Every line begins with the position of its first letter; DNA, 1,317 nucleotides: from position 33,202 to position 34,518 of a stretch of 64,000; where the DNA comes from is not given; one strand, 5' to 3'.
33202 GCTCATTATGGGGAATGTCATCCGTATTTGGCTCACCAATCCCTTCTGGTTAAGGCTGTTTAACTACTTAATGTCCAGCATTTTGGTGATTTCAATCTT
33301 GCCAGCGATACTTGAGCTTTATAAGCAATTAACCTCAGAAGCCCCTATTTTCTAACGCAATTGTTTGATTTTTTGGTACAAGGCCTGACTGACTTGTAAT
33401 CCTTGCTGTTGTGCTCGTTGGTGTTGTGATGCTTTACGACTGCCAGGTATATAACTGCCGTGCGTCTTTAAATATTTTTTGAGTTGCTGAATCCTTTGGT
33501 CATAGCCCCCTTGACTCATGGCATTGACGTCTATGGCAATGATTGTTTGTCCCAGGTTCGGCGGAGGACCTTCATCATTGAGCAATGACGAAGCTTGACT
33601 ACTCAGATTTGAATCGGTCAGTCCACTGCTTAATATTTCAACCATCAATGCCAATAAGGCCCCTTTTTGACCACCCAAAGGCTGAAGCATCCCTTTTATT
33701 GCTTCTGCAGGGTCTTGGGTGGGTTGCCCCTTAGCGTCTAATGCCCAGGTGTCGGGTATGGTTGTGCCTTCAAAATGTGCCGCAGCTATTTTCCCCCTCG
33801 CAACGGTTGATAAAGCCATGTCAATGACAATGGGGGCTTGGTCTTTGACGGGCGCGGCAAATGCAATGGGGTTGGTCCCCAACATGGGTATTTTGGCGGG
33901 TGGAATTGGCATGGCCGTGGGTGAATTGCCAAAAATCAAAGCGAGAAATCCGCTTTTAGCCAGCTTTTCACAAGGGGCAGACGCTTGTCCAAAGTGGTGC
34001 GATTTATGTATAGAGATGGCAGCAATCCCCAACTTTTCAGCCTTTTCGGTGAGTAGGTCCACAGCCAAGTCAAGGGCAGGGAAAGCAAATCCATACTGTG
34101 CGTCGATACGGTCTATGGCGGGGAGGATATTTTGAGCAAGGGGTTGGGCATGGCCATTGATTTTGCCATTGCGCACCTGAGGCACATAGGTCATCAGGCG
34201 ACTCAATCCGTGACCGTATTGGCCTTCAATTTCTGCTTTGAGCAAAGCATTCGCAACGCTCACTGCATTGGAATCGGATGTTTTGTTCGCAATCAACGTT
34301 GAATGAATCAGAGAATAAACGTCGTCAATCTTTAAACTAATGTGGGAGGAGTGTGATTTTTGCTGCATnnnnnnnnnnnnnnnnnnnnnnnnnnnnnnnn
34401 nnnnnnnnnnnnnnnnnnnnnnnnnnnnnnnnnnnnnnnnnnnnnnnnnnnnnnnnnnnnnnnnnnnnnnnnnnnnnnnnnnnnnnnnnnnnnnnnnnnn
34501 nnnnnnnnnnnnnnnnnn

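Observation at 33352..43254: Complete DHPS and sulfolactate desulfonation locus (TRAP-hpsKLM, hpsN, SDR and Zn-ADH racemase pair, suyAB, comC-like, IclR regulator) in a Sox-carrying gammaproteobacterium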

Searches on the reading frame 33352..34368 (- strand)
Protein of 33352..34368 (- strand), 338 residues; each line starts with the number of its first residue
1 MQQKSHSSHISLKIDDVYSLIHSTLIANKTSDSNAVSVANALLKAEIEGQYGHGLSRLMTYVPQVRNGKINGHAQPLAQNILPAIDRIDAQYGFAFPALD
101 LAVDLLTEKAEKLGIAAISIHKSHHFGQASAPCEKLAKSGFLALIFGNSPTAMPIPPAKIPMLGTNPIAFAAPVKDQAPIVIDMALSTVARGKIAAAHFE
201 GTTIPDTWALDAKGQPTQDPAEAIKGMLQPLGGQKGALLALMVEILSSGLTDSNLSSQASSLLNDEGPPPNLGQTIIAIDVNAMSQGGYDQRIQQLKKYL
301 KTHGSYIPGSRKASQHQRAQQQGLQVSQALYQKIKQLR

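Call 3: search_protein_families(library=pfam, proteins=[window:33352-34368:-])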
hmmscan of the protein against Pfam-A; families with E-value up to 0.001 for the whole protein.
window:33352-34368:- (338 aa): 1 family
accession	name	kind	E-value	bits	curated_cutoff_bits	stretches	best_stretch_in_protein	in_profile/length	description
PF02615.19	Ldh_2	-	7.1e-91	305.2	38.8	1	13-335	2-333/333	Malate/L-lactate dehydrogenase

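Call 4: search_protein_families(library=ncbifam, proteins=[window:33352-34368:-])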
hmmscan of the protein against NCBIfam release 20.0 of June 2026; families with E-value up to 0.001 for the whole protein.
window:33352-34368:- (338 aa): 5 families
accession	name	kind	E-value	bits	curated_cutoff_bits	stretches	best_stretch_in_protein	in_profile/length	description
NF040650.1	sulfolac_dhydr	equivalog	1.2e-55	189.1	500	1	12-337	3-329/339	L-sulfolactate dehydrogenase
NF011599.0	PRK15025.1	equivalog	3.6e-44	151.3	356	1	14-334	5-331/349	ureidoglycolate dehydrogenase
TIGR03175.1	AllD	equivalog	1.1e-41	143.1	496.2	1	15-333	6-330/349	ureidoglycolate dehydrogenase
NF007504.0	PRK10098.1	equivalog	1.3e-38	132.7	336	1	12-335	7-338/360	malate/lactate/ureidoglycolate dehydrogenase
NF009750.0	PRK13260.1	equivalog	1.1e-36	126.6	316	1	14-337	5-332/332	3-dehydro-L-gulonate 2-dehydrogenase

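Call 7: search_solved_structures(query=window:33352-34368:-, max_evalue=1e-10)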
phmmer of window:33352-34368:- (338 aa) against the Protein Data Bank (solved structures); distinct sequences matched with E-value up to 1e-10: 13.
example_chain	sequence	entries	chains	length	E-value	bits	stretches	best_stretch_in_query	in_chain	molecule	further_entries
1wtj_A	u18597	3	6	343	5.5e-53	183.3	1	17-337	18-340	ureidoglycolate dehydrogenase | delta1-piperideine-2-carboxylate reductase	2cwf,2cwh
1vbi_A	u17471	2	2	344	7.5e-43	150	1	31-336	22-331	Type 2 malate/lactate dehydrogenase | malate/L-lactate dehydrogenase family protein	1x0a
4h8a_A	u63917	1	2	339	6.3e-34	120.7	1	9-333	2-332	Ureidoglycolate dehydrogenase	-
4fjs_A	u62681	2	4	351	7.1e-34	120.5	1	9-333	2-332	Ureidoglycolate dehydrogenase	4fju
1xrh_A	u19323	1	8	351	1.7e-33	119.3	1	15-333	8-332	Ureidoglycolate Dehydrogenase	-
1z2i_A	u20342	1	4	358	4.8e-32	114.5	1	9-301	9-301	malate dehydrogenase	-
2x06_A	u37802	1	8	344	3.4e-31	111.7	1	31-337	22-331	L-SULFOLACTATE DEHYDROGENASE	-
3uoe_A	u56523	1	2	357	1.4e-29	106.4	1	35-335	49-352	Dehydrogenase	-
1v9n_A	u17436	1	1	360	9.2e-28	100.5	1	9-282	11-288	Malate dehydrogenase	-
2g8y_A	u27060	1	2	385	3e-27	98.8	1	17-265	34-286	Malate/L-lactate dehydrogenases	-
3i0p_A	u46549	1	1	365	1.5e-24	89.9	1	11-300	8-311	Malate dehydrogenase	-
1nxu_A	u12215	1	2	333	3e-24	88.9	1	22-302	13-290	Hypothetical oxidoreductase yiaK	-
1s20_A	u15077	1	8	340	3.3e-24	88.8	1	22-302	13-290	Hypothetical oxidoreductase yiaK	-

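Call 45: find_homologous_proteins(query=window:33352-34368:-, max_evalue=1e-10)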
Query window:33352-34368:- (338 aa): 1493 proteins with E <= 1e-10 among 5329 candidates; the best 120 are listed.
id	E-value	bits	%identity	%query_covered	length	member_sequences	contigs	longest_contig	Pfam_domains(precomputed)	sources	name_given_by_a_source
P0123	2.1e-212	722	98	100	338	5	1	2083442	PF02615.20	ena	-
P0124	3.0e-108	380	56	96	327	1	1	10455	PF02615.20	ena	-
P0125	8.2e-107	375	56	96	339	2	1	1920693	PF02615.20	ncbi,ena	-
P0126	8.9e-103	362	53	98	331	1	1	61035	PF02615.20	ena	-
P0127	1.1e-102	361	53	97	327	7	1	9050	PF02615.20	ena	-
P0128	9.2e-98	345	53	98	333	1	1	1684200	PF02615.20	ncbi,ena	-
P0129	6.8e-97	342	51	96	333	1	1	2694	PF02615.20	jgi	jgi:(2R)-3-sulfolactate dehydrogenase (NADP+)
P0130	6.7e-96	339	50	98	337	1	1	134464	PF02615.20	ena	-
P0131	2.0e-95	338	50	98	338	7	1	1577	PF02615.20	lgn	-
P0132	6.1e-94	333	49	97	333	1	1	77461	PF02615.20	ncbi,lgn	ncbi:MAG: Ldh family oxidoreductase [Pseudomonadota bacterium]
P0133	2.0e-93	331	49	96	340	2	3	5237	PF02615.20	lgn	-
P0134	2.5e-93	331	49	98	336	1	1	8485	PF02615.20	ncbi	-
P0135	4.5e-93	330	50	97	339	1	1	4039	PF02615.20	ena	-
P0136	1.2e-92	328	48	96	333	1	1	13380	PF02615.20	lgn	-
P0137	1.7e-92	328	53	85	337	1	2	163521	PF02615.20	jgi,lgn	jgi:(2R)-3-sulfolactate dehydrogenase (NADP+)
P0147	6.2e-91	323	48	98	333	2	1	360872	PF02615.20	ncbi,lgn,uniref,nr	ncbi:(2R)-3-sulfolactate dehydrogenase (NADP+) [Rubricella aquisinus]|uniref:(2R)-3-sulfolactate deh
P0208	2.9e-85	304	46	97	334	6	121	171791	PF02615.20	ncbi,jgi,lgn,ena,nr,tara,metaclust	ncbi:MAG: sulfolactate dehydrogenase [Acidiferrobacteraceae bacterium]|jgi:(2R)-3-sulfolactate dehyd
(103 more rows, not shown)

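Call 46: find_encoding_contigs(protein=P0125, flank=9000, max_places=2)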
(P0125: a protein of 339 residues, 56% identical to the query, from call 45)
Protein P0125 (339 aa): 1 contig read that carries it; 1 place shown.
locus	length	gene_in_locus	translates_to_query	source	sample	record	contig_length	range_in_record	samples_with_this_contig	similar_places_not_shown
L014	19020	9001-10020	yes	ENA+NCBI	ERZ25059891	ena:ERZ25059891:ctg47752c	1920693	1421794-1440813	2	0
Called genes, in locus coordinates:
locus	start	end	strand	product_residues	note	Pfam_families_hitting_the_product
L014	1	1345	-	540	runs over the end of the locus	PF02776:TPP_enzyme_N, PF00205:TPP_enzyme_M, PF02775:TPP_enzyme_C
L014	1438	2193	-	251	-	PF01026:TatD_DNase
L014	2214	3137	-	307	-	PF13177:DNA_pol3_delta2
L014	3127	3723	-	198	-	PF02223:Thymidylate_kin, PF13521:AAA_28 (faint)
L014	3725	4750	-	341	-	PF02618:YceG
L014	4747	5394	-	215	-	PF01063:Aminotran_4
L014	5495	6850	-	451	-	PF04715: (faint), PF00425:Chorismate_bind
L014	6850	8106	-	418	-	PF00109:ketoacyl-synt, PF02801:Ketoacyl-synt_C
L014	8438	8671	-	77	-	PF23297:ACP_SdgA_C (weak), PF00550:PP-binding, PF14573:PP-binding_2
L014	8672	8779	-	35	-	-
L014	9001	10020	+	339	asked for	PF02615:Ldh_2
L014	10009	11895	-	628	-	PF16177:ACAS_N, PF00501:AMP-binding, PF13193:AMP-binding_C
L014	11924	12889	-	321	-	PF00753:Lactamase_B, PF19583:ODP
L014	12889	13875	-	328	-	PF08240:ADH_N, PF00107:ADH_zinc_N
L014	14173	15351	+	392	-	PF02646:RmuC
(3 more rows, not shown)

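Call 47: find_encoding_contigs(protein=P0126, flank=9000, max_places=2)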
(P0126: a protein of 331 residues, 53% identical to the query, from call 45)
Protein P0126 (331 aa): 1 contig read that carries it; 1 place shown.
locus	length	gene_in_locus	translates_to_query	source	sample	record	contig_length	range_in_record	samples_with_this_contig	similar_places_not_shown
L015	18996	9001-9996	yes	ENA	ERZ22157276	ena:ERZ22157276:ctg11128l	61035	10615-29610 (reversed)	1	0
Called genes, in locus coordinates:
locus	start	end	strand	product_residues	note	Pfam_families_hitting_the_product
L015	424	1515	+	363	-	PF03480:DctP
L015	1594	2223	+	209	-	PF04290:DctQ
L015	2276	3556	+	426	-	PF06808:DctM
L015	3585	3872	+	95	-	-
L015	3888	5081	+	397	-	PF04295:GD_AH_second, PF20629:GD_AH_C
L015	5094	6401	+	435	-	PF00815:Histidinol_dh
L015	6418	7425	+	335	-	PF08240:ADH_N, PF16912:Glu_dehyd_C (weak), PF00107:ADH_zinc_N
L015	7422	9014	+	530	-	PF00732:GMC_oxred_N, PF05199:GMC_oxred_C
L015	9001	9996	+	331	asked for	PF02615:Ldh_2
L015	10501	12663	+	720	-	PF20656:MS_N, PF20658:MSG_insertion, PF01274:MS_TIM-barrel, PF20659:MS_C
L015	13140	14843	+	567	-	PF16656:Pur_ac_phosph_N (faint), PF21910:GH85_C (faint), PF25833:Fn3_SaeA_3rd (faint), PF00041:fn3 (weak), PF07603:Lcl_C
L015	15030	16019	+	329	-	PF03480:DctP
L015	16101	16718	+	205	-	PF04290:DctQ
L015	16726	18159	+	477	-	PF06808:DctM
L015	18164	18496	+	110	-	PF00893:Multi_Drug_Res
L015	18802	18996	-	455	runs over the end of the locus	PF01136:Peptidase_U32, PF16325:Peptidase_U32_C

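Call 48: find_encoding_contigs(protein=P0128, flank=9000, max_places=2)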
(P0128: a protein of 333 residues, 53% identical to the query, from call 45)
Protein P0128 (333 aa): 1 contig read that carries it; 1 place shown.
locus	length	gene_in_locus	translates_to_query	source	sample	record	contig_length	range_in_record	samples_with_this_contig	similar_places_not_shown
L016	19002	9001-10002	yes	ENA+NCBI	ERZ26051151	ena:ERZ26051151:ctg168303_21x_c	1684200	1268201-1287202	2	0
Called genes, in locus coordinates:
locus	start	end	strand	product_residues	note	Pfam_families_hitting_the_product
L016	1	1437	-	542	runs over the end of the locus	PF01266:DAO (weak), PF01946:Thi4 (faint), PF21162:ETFQO_UQ-bd, PF05187:Fer4_ETF_QO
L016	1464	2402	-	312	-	PF01012:ETF, PF00766:ETF_alpha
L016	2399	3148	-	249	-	PF01012:ETF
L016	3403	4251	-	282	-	PF02737:3HCDH_N, PF03446:NAD_binding_2 (weak), PF00725:3HCDH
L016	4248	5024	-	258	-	PF00378:ECH_1, PF16113:ECH_2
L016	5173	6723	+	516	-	PF00478:IMPDH, PF03060:NMO (faint), PF00571:CBS, PF01070:FMN_dh, PF01180:DHO_dh (faint), PF01645:Glu_synthase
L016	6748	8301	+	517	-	PF00117:GATase, PF07722:Peptidase_C26, PF02540:NAD_synthase (weak), PF00958:GMP_synt_C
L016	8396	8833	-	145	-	-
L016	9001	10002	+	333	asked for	PF02615:Ldh_2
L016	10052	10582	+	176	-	PF14343:PrcB_C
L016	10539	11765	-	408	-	PF04055:Radical_SAM, PF06969:HemN_C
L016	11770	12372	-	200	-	PF01725:Ham1p_like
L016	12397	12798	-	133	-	PF09723:Zn_ribbon_8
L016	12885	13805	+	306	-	PF01509:TruB_N, PF16198:TruB_C_2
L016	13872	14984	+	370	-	PF05222:AlaDh_PNT_N, PF01262:AlaDh_PNT_C, PF02826:2-Hacid_dh_C (weak)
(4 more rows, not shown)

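Call 49: find_encoding_contigs(protein=P0147, flank=8000, max_places=2)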
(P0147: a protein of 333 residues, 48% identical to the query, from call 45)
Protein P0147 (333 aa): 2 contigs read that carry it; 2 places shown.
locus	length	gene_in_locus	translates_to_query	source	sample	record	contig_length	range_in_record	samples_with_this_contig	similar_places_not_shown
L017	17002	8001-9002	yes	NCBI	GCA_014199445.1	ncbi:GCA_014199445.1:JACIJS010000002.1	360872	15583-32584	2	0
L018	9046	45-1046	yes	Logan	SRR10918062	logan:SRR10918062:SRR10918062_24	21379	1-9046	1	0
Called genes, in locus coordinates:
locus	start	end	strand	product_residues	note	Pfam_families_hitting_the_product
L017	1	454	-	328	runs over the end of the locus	PF19300:BPD_transp_1_N (faint), PF00528:BPD_transp_1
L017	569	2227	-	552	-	PF00496:SBP_bac_5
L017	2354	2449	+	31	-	-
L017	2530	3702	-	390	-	PF00067:p450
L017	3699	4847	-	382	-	PF01053:Cys_Met_Meta_PP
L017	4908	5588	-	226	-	PF04199:Cyclase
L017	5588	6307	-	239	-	PF00392:GntR, PF07702:UTRA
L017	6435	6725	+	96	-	-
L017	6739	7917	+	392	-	PF04295:GD_AH_second, PF20629:GD_AH_C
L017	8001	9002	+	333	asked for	PF02615:Ldh_2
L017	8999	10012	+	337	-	PF01263:Aldose_epim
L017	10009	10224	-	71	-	-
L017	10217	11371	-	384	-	PF00355:Rieske, PF00848:Ring_hydroxyl_A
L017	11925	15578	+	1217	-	PF08471:Ribonuc_red_2_N, PF02867:Ribonuc_red_lgC, PF12637:TSCPD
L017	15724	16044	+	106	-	-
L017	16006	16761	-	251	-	PF06707:DUF1194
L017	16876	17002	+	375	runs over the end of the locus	PF04107:GCS2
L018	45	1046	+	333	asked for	PF02615:Ldh_2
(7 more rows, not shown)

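Call 50: find_encoding_contigs(protein=P0208, flank=8000, max_places=3)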
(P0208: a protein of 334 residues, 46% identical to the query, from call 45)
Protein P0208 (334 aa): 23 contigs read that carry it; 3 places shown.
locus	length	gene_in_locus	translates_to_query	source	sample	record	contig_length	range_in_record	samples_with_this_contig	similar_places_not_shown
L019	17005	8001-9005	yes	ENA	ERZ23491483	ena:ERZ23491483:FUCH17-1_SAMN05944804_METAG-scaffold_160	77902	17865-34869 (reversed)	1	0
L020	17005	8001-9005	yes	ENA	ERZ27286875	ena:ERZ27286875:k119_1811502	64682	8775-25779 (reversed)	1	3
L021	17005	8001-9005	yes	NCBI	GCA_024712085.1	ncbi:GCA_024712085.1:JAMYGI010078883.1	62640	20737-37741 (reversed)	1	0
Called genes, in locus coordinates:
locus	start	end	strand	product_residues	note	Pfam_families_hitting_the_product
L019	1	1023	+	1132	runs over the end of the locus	PF00580:UvrD-helicase, PF01443:Viral_helicase1 (faint), PF13245:AAA_19 (weak), PF00580:UvrD-helicase, PF13361:UvrD_C, PF13538:UvrD_C_2 (weak), PF12705:PDDEXK_1 (weak)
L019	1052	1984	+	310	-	PF06189:5-nucleotidase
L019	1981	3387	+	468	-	PF00089:Trypsin, PF13365:Trypsin_2, PF00595:PDZ, PF13180:PDZ_2, PF17820:PDZ_6 (weak), PF00595:PDZ, PF13180:PDZ_2 (weak), PF17820:PDZ_6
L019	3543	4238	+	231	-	PF00834:Ribul_P_3_epim, PF01729:QRPTase_C (faint)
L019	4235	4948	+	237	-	PF00702:Hydrolase, PF12710:HAD, PF13419:HAD_2, PF13242:Hydrolase_like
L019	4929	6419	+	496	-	PF04715:, PF00425:Chorismate_bind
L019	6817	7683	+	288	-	PF04191:PEMT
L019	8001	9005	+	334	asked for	PF02615:Ldh_2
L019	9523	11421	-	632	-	PF02310:B12-binding, PF04055:Radical_SAM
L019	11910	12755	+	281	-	PF00378:ECH_1, PF16113:ECH_2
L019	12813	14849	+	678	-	PF00724:Oxidored_FMN, PF00890:FAD_binding_2 (faint), PF03486:HI0933_like (weak), PF07992:Pyr_redox_2, PF00070:Pyr_redox (faint), PF01266:DAO (weak), PF12831:FAD_oxidored (weak), PF13450:NAD_binding_8, +1 more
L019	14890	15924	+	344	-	PF12625:Arabinose_bd, PF00165:HTH_AraC (faint), PF12833:HTH_18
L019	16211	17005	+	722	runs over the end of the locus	PF00378:ECH_1, PF16113:ECH_2, PF02737:3HCDH_N, PF00725:3HCDH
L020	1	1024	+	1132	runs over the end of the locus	PF00580:UvrD-helicase, PF01443:Viral_helicase1 (faint), PF13245:AAA_19 (weak), PF00580:UvrD-helicase, PF13361:UvrD_C, PF13538:UvrD_C_2 (weak), PF12705:PDDEXK_1 (weak)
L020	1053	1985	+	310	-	PF06189:5-nucleotidase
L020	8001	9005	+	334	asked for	PF02615:Ldh_2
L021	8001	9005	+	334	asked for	PF02615:Ldh_2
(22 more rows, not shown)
